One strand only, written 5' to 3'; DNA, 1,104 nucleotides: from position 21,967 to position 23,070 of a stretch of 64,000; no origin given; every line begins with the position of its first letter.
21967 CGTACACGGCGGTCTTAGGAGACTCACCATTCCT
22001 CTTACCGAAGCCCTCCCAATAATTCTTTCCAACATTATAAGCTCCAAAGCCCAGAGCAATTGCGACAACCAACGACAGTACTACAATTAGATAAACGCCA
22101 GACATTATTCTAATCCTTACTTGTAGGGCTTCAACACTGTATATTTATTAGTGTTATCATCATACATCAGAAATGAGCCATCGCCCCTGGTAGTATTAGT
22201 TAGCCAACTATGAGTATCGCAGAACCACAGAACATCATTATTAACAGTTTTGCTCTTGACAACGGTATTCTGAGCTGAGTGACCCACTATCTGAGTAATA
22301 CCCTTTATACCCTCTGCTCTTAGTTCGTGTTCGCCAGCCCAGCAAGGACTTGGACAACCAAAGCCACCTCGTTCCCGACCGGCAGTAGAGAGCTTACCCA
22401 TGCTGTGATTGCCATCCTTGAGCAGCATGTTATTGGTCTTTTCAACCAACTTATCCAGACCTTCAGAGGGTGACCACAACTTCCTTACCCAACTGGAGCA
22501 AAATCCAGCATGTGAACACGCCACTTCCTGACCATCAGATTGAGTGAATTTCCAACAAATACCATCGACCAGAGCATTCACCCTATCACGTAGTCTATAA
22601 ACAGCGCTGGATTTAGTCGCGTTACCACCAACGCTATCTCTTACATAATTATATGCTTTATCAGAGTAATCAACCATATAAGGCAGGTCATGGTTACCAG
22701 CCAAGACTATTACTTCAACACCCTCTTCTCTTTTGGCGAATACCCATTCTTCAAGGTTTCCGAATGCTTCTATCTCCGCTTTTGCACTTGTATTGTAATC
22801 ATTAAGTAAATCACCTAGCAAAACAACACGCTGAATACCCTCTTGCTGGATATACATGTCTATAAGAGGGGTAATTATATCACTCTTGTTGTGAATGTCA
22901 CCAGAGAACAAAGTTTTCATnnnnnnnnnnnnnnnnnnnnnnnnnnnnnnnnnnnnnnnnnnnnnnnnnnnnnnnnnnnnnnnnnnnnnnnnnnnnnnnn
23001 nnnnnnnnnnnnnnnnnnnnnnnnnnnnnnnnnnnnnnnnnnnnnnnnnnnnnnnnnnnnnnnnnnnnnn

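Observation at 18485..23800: tRNA island interleaved with a nucleotidyltransferase, a calcineurin-type phosphoesterase and a deoxyribosyltransferase-like gene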

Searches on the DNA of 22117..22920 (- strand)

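Call 107: search_with_rna_model(model_id=R1, sources=[L005, L059, L014, L015, L007], filters=off, max_evalue=1)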
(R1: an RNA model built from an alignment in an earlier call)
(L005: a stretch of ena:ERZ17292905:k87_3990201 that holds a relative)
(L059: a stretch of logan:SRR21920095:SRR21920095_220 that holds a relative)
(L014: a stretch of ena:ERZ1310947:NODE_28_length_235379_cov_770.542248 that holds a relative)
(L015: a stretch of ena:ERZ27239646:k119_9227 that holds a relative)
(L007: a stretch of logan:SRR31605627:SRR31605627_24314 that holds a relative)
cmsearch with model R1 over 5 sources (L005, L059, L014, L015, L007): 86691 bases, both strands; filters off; matches with E-value up to 1: 46.
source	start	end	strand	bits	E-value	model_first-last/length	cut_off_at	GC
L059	9871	9915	+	39.5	1.5e-07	1-45/45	no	0.56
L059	9796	9840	+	36.7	8.1e-07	1-45/45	no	0.44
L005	7307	7351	+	29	8.9e-05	1-45/45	no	0.44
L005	6289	6333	+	28.9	9.2e-05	1-45/45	no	0.49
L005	6159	6203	+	26.1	0.00051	1-45/45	no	0.51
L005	5821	5865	+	25.3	0.00081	1-45/45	no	0.38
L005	5399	5443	+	25.3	0.00081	1-45/45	no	0.4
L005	4092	4136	+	24.1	0.0017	1-45/45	no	0.4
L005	6783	6827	+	23.7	0.0022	1-45/45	no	0.33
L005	3627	3671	+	23.6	0.0023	1-45/45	no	0.44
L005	4167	4211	+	22.3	0.005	1-45/45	no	0.47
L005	5130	5174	+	21.9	0.0066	1-45/45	no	0.56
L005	4038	4082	+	21.7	0.0072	1-45/45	no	0.51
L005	4450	4494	+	21.2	0.0099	1-45/45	no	0.51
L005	5769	5813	+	20.8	0.012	1-45/45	no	0.44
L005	4659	4703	+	19.9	0.021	1-45/45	no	0.51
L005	4814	4858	+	19.8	0.023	1-45/45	no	0.51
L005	4293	4337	+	19.6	0.026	1-45/45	no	0.42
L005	3573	3617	+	18.2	0.06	1-45/45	no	0.51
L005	4503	4547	+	18.1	0.062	1-45/45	no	0.36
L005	4221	4265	+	18.1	0.063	1-45/45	no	0.47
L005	6230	6274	+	17.8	0.076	1-45/45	no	0.51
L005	3840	3884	+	17.5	0.09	1-45/45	no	0.49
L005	5558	5602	+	16.6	0.15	1-45/45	no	0.49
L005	5348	5391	+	16.6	0.16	1-45/45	no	0.5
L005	5297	5339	+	16.5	0.17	1-45/45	no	0.44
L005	3735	3779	+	16.1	0.22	1-45/45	no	0.58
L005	3681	3725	+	15.9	0.24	1-45/45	no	0.47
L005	4555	4598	+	15.7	0.27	1-45/45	no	0.52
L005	6023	6067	+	15.6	0.29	1-45/45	no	0.42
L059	6952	6997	+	15.4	0.33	1-45/45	no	0.39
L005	4970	5014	+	15.4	0.33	1-45/45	no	0.49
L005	7149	7191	+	15.4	0.34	1-45/45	no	0.49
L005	4398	4442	+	15.1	0.4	1-45/45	no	0.44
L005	5504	5549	+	15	0.41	1-45/45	no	0.39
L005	3493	3537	+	14.7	0.49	1-45/45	no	0.4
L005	3057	3099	+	14.6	0.52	1-45/45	no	0.58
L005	5716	5760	+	14.5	0.56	1-45/45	no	0.42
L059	6817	6852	-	14.5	0.57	1-45/45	no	0.64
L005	3382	3426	+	14.4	0.6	1-45/45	no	0.44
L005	7043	7087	+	14.1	0.74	1-45/45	no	0.49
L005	3328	3372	+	14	0.75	1-45/45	no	0.44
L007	5046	5069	-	14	0.76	1-45/45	no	0.75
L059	6817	6852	+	13.9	0.81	1-45/45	no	0.64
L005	3438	3482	+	13.8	0.84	1-45/45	no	0.51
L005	4606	4650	+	13.6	0.97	1-45/45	no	0.51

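Call 110: search_with_rna_model(model_id=R1, sources=[L005, L059, L002, L004], filters=off, max_evalue=0.05, make_alignment=true)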
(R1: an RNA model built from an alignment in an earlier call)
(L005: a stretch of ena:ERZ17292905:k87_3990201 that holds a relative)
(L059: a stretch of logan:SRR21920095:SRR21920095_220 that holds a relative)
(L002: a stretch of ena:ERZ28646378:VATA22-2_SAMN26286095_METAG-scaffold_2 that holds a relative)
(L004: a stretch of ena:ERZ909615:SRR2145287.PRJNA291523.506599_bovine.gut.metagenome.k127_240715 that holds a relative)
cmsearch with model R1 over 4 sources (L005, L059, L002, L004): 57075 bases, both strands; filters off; matches with E-value up to 0.05: 42.
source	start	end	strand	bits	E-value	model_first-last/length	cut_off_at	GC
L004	10056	10100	+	45.8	2.1e-09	1-45/45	no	0.56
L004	9918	9962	+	45.8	2.1e-09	1-45/45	no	0.51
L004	10131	10175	+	44.9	3.7e-09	1-45/45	no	0.53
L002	10189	10233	+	40.9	4.1e-08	1-45/45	no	0.44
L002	9891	9935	+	40.1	6.8e-08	1-45/45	no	0.56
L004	9982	10026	+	40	7.4e-08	1-45/45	no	0.6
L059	9871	9915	+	39.5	9.6e-08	1-45/45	no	0.56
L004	10847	10891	+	39.2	1.2e-07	1-45/45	no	0.6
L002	9949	9993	+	38.6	1.7e-07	1-45/45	no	0.62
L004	9841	9885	+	38.3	2.1e-07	1-45/45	no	0.51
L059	9796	9840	+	36.7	5.3e-07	1-45/45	no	0.44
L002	10127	10170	+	34.6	1.9e-06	1-45/45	no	0.45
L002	9835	9881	+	32.9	5.2e-06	1-45/45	no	0.38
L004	11498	11542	+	32.9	5.5e-06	1-45/45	no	0.56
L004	11563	11607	+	32.2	8.5e-06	1-45/45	no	0.56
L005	7307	7351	+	29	5.9e-05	1-45/45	no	0.44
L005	6289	6333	+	28.9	6e-05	1-45/45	no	0.49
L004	10196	10240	+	26.9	0.00021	1-45/45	no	0.51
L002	11106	11150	+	26.6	0.00024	1-45/45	no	0.36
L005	6159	6203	+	26.1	0.00034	1-45/45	no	0.51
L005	5821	5865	+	25.3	0.00053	1-45/45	no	0.38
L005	5399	5443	+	25.3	0.00053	1-45/45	no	0.4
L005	4092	4136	+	24.1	0.0011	1-45/45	no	0.4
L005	6783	6827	+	23.7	0.0014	1-45/45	no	0.33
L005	3627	3671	+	23.6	0.0015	1-45/45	no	0.44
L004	11802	11846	+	23.6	0.0015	1-45/45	no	0.51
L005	4167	4211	+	22.3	0.0033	1-45/45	no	0.47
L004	11868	11912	+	22.2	0.0035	1-45/45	no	0.33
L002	11330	11374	+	22.1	0.0036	1-45/45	no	0.38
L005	5130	5174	+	21.9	0.0043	1-45/45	no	0.56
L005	4038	4082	+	21.7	0.0047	1-45/45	no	0.51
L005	4450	4494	+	21.2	0.0065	1-45/45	no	0.51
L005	5769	5813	+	20.8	0.0081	1-45/45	no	0.44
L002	10917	10962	+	20.1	0.012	1-45/45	no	0.39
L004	11681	11725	+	20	0.013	1-45/45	no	0.36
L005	4659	4703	+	19.9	0.014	1-45/45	no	0.51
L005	4814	4858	+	19.8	0.015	1-45/45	no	0.51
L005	4293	4337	+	19.6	0.017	1-45/45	no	0.42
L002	10978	11024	+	18.6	0.03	1-45/45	no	0.47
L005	3573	3617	+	18.2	0.04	1-45/45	no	0.51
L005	4503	4547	+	18.1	0.041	1-45/45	no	0.36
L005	4221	4265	+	18.1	0.042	1-45/45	no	0.47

Alignment A9: 42 matches aligned to the model, 50 columns, each read 5' to 3' on its own strand. Consensus structure (alignment columns), stored with it:
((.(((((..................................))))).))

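Call 111: build_rna_model(alignment_id=A9)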
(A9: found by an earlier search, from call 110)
Model R2 built from alignment A9 (42 sequences, 50 columns); structure: stored with the alignment.
model positions 45; base pairs 7; branch points 0; effective number of sequences 42; information 0.7 bits per position. Calibrated on 0.2 Mb of random sequence (short: E-values are rough).
structure used (alignment columns):
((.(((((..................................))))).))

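Call 112: search_with_rna_model(model_id=R2, source=window, filters=off, max_evalue=10, show_alignments=10, make_alignment=true)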
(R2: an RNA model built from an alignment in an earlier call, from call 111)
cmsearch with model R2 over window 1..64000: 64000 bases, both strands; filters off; matches with E-value up to 10: 23.
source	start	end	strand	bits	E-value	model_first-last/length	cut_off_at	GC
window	18021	18065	-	24.4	0.0026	1-45/45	no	0.47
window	20810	20853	-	16.6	0.21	1-45/45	no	0.52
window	19313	19356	-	15.4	0.42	1-45/45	no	0.52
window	18484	18529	-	14.3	0.8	1-45/45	no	0.46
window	19422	19466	-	12.8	1.9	1-45/45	no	0.42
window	20757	20800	-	12.2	2.6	1-45/45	no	0.45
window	19603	19646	-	12.1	2.8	1-45/45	no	0.32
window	44439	44461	+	12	2.8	1-45/45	no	0.65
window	5542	5587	+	11.9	3.1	1-45/45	no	0.33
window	31512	31559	-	11.8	3.3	1-45/45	no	0.48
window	38702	38734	-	11.7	3.4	1-45/45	no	0.48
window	57706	57750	-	11.7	3.5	1-45/45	no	0.16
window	34009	34039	-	11.6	3.6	1-45/45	no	0.55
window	57561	57594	+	11.5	3.7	1-45/45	no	0.47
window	57620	57643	-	10.9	5.3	1-45/45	no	0.5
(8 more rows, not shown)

Alignment A10: 23 matches aligned to the model, 69 columns, each read 5' to 3' on its own strand. Consensus structure (alignment columns), stored with it:
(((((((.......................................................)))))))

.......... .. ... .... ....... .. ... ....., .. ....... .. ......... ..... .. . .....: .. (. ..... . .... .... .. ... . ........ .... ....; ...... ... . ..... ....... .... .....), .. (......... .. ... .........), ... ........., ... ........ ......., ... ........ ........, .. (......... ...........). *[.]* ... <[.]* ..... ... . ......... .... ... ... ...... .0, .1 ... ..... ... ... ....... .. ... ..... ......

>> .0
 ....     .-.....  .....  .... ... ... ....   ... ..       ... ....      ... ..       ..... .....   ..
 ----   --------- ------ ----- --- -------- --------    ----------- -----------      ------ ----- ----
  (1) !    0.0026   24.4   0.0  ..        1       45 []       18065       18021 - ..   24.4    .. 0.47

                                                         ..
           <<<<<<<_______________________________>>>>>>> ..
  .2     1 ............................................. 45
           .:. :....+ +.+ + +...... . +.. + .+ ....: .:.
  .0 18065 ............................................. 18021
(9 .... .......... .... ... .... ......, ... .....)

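Call 124: search_with_rna_model(model_id=R2, sources=[L060], filters=off, max_evalue=0.1)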
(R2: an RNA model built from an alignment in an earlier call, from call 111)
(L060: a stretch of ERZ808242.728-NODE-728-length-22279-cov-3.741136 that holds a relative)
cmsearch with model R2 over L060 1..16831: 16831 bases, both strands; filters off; matches with E-value up to 0.1: 23.
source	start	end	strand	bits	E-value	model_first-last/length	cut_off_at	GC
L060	9957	10001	+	35.6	1.3e-06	1-45/45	no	0.4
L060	9377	9421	+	34.3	2.6e-06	1-45/45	no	0.49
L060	9633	9677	+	34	3.1e-06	1-45/45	no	0.51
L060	9058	9102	+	33.9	3.2e-06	1-45/45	no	0.53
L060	11162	11206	+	32.9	5.7e-06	1-45/45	no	0.36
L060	9696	9740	+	31.9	1e-05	1-45/45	no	0.38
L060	9761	9805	+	28.9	5.5e-05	1-45/45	no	0.38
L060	9315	9359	+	28.5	6.9e-05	1-45/45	no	0.38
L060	9825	9869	+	28.4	7.2e-05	1-45/45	no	0.51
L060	9252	9296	+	27.3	0.00013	1-45/45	no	0.4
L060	10141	10185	+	27.2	0.00014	1-45/45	no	0.4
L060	10084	10128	+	26.2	0.00025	1-45/45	no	0.4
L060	10022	10067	+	26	0.00028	1-45/45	no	0.46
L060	8867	8912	+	25.1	0.00047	1-45/45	no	0.5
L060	10201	10245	+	24.6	0.00063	1-45/45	no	0.47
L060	9570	9614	+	23.9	0.00092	1-45/45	no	0.49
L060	11035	11079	+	22.6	0.0019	1-45/45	no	0.44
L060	9144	9188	+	21.6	0.0033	1-45/45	no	0.49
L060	9891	9936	+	21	0.0047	1-45/45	no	0.46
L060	10908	10952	+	19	0.014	1-45/45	no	0.4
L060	9438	9482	+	18.4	0.021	1-45/45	no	0.53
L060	9504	9549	+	18.3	0.022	1-45/45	no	0.5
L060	4155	4187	-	16.6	0.058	1-45/45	no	0.67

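Call 125: search_with_rna_model(model_id=R2, sources=[L016, L017, L020, L021, L022, L023, L024, L025, L026, L027, L030, L031, L032, L033, L034, L036, L037, L040, L042, L043, L044, L045, L046, L047, L048, L049, L050, L051, L052, L053, L054, L055, L056, L057, L058, L007, L008, L010, L012, L014, L015], filters=default, max_evalue=1)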
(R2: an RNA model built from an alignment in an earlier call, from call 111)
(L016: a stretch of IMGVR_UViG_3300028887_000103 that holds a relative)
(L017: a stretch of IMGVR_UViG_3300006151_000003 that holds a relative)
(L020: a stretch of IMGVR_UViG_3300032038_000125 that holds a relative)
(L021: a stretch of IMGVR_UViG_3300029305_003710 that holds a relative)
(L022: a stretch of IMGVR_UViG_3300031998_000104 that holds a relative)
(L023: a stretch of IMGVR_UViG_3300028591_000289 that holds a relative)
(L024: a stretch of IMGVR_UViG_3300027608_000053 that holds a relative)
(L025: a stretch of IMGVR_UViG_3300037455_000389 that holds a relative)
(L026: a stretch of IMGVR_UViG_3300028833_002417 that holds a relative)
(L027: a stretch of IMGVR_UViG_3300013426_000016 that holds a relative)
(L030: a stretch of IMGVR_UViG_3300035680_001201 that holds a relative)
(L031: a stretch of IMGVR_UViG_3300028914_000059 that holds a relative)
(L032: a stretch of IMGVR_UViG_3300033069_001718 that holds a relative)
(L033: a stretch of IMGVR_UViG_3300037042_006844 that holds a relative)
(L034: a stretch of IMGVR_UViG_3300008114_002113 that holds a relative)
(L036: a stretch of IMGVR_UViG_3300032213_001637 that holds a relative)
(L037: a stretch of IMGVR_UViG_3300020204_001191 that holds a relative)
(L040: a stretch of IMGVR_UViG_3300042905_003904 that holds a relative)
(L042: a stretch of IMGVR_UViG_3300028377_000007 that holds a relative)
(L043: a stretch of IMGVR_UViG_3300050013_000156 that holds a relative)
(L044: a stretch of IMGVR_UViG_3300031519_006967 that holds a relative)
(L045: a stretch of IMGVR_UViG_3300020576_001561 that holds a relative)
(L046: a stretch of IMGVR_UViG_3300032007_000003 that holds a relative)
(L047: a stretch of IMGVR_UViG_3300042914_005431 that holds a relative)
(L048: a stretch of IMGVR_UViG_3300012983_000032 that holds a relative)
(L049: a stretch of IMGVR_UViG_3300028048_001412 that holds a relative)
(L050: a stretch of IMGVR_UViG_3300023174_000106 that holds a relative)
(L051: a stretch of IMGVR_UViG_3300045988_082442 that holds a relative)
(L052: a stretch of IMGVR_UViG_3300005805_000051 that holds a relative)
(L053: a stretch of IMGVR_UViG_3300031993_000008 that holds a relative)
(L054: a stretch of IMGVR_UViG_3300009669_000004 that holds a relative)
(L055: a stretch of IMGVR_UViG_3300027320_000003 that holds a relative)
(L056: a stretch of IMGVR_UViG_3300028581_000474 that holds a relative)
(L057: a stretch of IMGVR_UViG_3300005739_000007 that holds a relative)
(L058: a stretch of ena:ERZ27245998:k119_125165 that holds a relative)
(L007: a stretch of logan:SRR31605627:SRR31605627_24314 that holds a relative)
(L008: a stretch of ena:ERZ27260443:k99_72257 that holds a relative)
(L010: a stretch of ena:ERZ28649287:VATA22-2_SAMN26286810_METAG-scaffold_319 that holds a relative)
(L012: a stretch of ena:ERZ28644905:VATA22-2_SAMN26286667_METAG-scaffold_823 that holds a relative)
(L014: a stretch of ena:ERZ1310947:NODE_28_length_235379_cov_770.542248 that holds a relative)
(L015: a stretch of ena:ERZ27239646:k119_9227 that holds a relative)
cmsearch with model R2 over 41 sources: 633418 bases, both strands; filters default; matches with E-value up to 1: 0.
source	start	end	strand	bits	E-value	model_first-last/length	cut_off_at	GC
